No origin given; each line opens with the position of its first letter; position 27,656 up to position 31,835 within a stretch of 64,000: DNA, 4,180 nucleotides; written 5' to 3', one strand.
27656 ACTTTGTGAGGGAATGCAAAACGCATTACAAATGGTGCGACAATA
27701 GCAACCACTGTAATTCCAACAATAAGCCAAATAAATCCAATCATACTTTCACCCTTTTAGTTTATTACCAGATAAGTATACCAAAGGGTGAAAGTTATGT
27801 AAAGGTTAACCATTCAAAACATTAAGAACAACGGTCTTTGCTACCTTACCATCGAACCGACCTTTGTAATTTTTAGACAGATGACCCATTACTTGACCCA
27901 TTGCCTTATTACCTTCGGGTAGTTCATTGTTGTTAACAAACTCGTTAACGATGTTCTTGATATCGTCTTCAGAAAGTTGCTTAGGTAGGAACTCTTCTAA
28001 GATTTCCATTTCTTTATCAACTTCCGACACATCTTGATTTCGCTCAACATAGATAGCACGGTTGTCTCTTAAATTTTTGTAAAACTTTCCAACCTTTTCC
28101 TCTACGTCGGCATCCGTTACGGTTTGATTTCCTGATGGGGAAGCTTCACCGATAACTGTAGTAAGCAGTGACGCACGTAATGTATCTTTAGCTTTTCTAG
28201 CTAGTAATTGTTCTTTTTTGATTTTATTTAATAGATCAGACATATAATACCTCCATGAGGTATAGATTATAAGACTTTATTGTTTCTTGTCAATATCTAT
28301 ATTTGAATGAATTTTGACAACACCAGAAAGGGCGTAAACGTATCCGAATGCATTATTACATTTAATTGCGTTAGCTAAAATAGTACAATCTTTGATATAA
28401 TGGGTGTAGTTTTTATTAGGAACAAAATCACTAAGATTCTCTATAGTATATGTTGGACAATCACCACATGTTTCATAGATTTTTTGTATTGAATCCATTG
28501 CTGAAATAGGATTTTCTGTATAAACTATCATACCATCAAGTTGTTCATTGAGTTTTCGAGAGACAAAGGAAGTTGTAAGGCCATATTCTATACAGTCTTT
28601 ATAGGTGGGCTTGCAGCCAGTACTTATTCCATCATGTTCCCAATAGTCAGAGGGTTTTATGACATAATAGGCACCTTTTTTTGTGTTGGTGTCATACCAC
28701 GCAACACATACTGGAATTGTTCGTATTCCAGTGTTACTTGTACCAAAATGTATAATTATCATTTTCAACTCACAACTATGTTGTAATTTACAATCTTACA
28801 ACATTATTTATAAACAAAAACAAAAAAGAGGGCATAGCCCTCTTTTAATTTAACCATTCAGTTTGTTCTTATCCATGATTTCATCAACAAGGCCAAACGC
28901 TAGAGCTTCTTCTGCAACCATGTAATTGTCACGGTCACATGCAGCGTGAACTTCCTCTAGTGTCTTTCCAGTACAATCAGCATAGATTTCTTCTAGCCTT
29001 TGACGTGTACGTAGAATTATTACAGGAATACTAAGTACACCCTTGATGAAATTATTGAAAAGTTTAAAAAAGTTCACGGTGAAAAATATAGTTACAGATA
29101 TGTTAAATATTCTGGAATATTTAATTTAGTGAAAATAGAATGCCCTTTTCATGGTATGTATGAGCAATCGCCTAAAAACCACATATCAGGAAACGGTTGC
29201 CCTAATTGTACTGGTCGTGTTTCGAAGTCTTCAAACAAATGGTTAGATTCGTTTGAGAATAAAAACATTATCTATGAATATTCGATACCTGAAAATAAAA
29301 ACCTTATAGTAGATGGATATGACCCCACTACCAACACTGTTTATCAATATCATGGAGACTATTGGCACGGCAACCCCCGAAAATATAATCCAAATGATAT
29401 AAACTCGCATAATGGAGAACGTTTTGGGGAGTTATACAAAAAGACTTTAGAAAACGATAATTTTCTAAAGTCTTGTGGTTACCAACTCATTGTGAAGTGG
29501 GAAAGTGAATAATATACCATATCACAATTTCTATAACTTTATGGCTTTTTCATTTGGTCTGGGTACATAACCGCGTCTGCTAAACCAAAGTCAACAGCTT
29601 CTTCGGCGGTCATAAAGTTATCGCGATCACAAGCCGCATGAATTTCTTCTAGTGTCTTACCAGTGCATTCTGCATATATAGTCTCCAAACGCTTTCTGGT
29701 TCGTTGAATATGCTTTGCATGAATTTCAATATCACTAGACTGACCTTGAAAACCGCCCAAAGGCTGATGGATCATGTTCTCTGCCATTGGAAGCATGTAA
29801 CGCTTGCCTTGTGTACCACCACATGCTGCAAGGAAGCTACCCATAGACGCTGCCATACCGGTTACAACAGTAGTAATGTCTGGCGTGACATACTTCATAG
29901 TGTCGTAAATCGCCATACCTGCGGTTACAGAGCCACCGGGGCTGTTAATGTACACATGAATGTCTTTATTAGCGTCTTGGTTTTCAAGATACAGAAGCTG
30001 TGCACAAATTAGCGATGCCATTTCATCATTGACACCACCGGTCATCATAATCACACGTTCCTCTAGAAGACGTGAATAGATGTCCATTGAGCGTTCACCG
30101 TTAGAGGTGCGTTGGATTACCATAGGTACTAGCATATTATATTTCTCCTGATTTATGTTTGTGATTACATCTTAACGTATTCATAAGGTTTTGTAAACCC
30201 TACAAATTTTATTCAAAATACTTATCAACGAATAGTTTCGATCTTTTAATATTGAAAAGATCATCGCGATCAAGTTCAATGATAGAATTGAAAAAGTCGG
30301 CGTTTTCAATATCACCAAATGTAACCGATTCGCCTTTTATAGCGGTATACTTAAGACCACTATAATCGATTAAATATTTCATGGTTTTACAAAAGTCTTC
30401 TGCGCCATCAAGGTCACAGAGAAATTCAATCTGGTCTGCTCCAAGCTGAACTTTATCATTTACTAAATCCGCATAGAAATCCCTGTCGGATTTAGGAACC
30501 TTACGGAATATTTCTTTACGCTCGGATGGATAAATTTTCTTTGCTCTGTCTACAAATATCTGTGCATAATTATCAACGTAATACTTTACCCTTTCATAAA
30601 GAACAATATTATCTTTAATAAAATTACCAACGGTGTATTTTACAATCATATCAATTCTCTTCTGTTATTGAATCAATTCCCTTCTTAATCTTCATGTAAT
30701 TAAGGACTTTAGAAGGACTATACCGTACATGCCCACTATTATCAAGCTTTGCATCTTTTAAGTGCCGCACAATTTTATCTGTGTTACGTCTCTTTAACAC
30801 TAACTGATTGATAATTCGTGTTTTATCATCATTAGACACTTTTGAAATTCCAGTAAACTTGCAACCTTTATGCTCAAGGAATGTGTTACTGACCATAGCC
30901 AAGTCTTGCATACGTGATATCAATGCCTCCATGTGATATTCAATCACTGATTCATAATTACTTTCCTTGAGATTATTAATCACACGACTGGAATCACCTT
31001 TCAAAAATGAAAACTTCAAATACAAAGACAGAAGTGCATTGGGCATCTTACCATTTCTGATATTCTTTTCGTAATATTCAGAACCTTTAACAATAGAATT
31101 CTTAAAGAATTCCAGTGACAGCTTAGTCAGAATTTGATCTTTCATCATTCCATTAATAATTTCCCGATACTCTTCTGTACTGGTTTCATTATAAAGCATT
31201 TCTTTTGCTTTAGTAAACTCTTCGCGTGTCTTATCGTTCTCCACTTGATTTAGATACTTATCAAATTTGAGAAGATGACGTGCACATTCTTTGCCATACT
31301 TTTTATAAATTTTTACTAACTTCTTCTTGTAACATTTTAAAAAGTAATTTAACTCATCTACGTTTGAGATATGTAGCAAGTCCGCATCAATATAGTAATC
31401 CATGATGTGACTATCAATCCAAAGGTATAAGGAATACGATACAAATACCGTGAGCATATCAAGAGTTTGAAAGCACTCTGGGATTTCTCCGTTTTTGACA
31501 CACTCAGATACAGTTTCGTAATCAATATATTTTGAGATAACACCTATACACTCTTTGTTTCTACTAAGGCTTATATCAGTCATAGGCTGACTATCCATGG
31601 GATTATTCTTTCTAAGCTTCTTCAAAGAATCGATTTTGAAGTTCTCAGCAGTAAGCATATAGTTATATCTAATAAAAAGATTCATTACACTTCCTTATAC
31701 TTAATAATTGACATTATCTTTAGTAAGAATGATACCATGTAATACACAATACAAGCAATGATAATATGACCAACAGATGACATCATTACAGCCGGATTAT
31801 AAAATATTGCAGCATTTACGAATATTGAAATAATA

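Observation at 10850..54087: The same motif is grafted onto at least 12 more proteins of very different size scattered through the window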

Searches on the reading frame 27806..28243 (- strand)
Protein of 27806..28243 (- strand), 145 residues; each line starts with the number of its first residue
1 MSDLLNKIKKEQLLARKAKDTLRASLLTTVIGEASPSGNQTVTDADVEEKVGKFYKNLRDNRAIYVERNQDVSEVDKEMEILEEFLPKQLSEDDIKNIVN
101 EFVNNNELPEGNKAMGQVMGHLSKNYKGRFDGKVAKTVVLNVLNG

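Call 104: search_protein_families(library=pfam, proteins=[window:27806-28243:-], max_evalue=0.001)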
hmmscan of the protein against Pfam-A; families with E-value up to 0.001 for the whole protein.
window:27806-28243:- (145 aa): 2 families
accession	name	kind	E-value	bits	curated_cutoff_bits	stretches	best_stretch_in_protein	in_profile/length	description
PF09424.15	YqeY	-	3.5e-21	76.3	27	1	6-141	2-141/143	Yqey-like protein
PF02637.23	GatB_Yqey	-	8.3e-05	22.9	27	1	80-141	78-146/148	GatB domain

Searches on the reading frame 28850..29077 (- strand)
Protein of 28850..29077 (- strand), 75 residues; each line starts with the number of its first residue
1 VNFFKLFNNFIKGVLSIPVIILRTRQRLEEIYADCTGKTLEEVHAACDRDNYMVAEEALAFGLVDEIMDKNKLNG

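Call 104: search_protein_families(library=pfam, proteins=[window:28850-29077:-], max_evalue=0.001)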
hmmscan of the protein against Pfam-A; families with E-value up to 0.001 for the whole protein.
window:28850-29077:- (75 aa): 1 family
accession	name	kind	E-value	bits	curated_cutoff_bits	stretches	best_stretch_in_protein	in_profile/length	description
PF00574.28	CLP_protease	-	1.9e-13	51.2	20.2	1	21-70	132-181/182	Clp protease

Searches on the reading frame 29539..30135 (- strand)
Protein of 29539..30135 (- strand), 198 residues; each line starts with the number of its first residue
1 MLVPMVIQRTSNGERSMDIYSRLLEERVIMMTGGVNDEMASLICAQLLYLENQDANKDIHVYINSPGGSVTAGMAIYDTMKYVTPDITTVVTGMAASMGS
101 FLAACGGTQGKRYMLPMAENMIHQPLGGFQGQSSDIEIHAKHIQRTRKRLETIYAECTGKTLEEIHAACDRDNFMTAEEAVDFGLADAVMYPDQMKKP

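Call 104: search_protein_families(library=pfam, proteins=[window:29539-30135:-], max_evalue=0.001)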
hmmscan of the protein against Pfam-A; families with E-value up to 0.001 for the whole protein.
window:29539-30135:- (198 aa): 2 families
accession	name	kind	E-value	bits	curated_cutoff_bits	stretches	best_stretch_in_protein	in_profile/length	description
PF00574.28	CLP_protease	-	4.8e-78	261.6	20.2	1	12-190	2-179/182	Clp protease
PF25145.1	NfeD1b_N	-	0.0002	21.4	40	1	50-104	26-79/189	NfeD1b, N-terminal domain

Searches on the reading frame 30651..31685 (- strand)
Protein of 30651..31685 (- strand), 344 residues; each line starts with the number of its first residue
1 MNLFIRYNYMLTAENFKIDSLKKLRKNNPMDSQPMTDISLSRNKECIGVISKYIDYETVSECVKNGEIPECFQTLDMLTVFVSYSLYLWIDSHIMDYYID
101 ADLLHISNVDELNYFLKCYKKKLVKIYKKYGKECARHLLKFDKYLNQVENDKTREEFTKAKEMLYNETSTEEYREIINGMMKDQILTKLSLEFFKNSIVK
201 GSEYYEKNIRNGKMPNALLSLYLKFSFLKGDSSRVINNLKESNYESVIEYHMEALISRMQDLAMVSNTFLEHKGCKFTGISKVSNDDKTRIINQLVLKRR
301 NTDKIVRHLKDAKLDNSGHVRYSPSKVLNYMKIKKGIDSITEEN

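Call 7: search_protein_families(library=phrogs, proteins=[window:30651-31685:-], max_evalue=0.01)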
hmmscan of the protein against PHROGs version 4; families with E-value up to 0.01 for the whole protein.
window:30651-31685:- (344 aa): 0 families

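Call 20: search_protein_families(library=pfam, proteins=[window:30651-31685:-], max_evalue=1)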
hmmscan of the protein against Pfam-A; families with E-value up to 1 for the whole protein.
window:30651-31685:- (344 aa): 2 families
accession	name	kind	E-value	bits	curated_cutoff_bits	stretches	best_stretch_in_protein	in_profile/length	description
PF12870.14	DUF4878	-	0.19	12.5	24.1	1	234-297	14-77/112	Domain of unknown function (DUF4878)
PF17315.7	FMP23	-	0.53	11.6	27.6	1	110-182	17-90/118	Found in mitochondrial proteome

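Call 70: search_protein_representatives(protein=window:30651-31685:-)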
Query: 344 residues. Proteins with E-value up to 0.001 (for the whole library): 5; up to 1e-10: 5; up to 1e-30: 4. The best 5 are listed.
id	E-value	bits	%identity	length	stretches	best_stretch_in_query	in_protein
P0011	9.5e-215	728.3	97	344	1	1-344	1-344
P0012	7.3e-79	281.9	42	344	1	1-342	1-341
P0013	1.5e-76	274.3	41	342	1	1-340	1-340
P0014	3.2e-48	181.2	34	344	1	1-339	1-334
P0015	4.2e-29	118.4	34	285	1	93-338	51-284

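Call 76: predict_structure(alignment_id=A4)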
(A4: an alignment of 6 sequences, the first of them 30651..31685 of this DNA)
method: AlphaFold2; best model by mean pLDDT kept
length: 344 residues; sequences in the alignment: 6
mean_pLDDT: 72.4   pTM: 0.69
mean pLDDT of the five models: 72.4, 70.2, 69.7, 68.5, 65.0
residues with pLDDT >= 90: 69; 70-90: 165; 50-70: 29; < 50: 81
segments of 3 or more residues with pLDDT < 50: 1-27, 32-34, 297-344
pLDDT, mean of each block of 10 residues (from residue 1): 31 39 46 58 81 84 88 86 86 64 75 85 86 91 89 83 87 91 93 75 75 89 93 95 93 85 79 87 75 55 35 31 33 36 37
secondary structure, 60 per line:
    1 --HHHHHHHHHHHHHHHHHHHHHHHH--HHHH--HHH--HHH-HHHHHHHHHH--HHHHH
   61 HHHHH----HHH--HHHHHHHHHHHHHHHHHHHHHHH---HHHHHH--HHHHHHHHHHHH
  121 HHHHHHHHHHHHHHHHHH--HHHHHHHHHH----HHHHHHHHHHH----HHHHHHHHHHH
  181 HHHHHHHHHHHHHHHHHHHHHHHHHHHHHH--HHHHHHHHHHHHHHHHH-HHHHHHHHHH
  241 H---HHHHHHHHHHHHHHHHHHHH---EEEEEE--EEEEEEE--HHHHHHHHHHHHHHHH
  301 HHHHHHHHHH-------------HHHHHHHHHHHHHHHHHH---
elements in order: H3-26 H29-32 H44-53 H56-65 H75-97 H101-106 H109-138 H141-150 H155-165 H170-210 H213-229 H231-241 H245-264 E268-273 E276-282 H285-310 H324-341

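Call 83: fold_search(model_id=the predicted structure, library=pdb)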
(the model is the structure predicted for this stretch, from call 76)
No match with E <= 0.001 here; weaker rows may still be real.
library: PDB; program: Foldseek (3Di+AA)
matches with E <= 10: 500; with E <= 0.001: 0
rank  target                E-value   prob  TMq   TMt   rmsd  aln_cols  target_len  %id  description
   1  7ue2_A                1.3e-01  0.09  0.10  0.11  25.4       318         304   13  Crystal structure of designed helical repeat protein RPB_PLP3_R6 bound to PLPx6 peptide (released 2023-03-29)
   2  4x0r_A                3.4e-01  0.16  0.14  0.22  21.4       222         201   11  Crystal structure of human MxB stalk domain (released 2014-12-10)
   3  6een_D                4.3e-01  0.06  0.09  0.10  25.8       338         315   12  Crystal structure of a designer Pentatrico Peptide RNA binding protein, bound to a complex RNA target and featuring an (released 2019-08-21)
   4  5gtm_A                4.5e-01  0.07  0.12  0.09  30.2       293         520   10  Modified human MxA, nucleotide-free form (released 2017-05-31)
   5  8cwy_A                4.9e-01  0.06  0.10  0.09  24.7       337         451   13  Accurate computational design of genetically encoded 3D protein crystals (released 2023-11-01)
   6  8up1_A                4.9e-01  0.07  0.12  0.12  24.4       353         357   10  CryoEM Structure of Allosterically Switchable De Novo Protein sr322, In Closed State without Effector Peptide (released 2024-08-14)
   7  5a3f_B                5.2e-01  0.07  0.12  0.08  27.1       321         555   11  Crystal structure of the dynamin tetramer (released 2015-08-26)
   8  6een_B                6.5e-01  0.06  0.10  0.10  25.5       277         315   13  Crystal structure of a designer Pentatrico Peptide RNA binding protein, bound to a complex RNA target and featuring an (released 2019-08-21)
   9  8r5s_A                6.8e-01  0.10  0.14  0.19  22.7       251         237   14  t113 - De-novo designed soluble homotetramer (released 2024-11-27)
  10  9cc4_F                6.8e-01  0.07  0.09  0.14  21.5       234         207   14  Crystal structure of Z4 c3ii (released 2025-06-25)
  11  9qo6_A                6.8e-01  0.04  0.10  0.09  32.1       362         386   14  9-subunit COP9 signalosome complex (released 2026-02-04)
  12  5a3f_D                7.8e-01  0.03  0.09  0.06  30.0       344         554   10  Crystal structure of the dynamin tetramer (released 2015-08-26)
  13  9qo0_A                7.8e-01  0.03  0.10  0.08  32.3       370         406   15  Pre-activated 9-subunit COP9 signalosome and neddylated SCF (Skp1-Skp2-Cks1) complex structure (released 2026-02-18)
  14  5gtm_B                8.2e-01  0.05  0.12  0.09  28.6       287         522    9  Modified human MxA, nucleotide-free form (released 2017-05-31)
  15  6een_C                8.6e-01  0.04  0.09  0.09  25.8       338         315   12  Crystal structure of a designer Pentatrico Peptide RNA binding protein, bound to a complex RNA target and featuring an (released 2019-08-21)
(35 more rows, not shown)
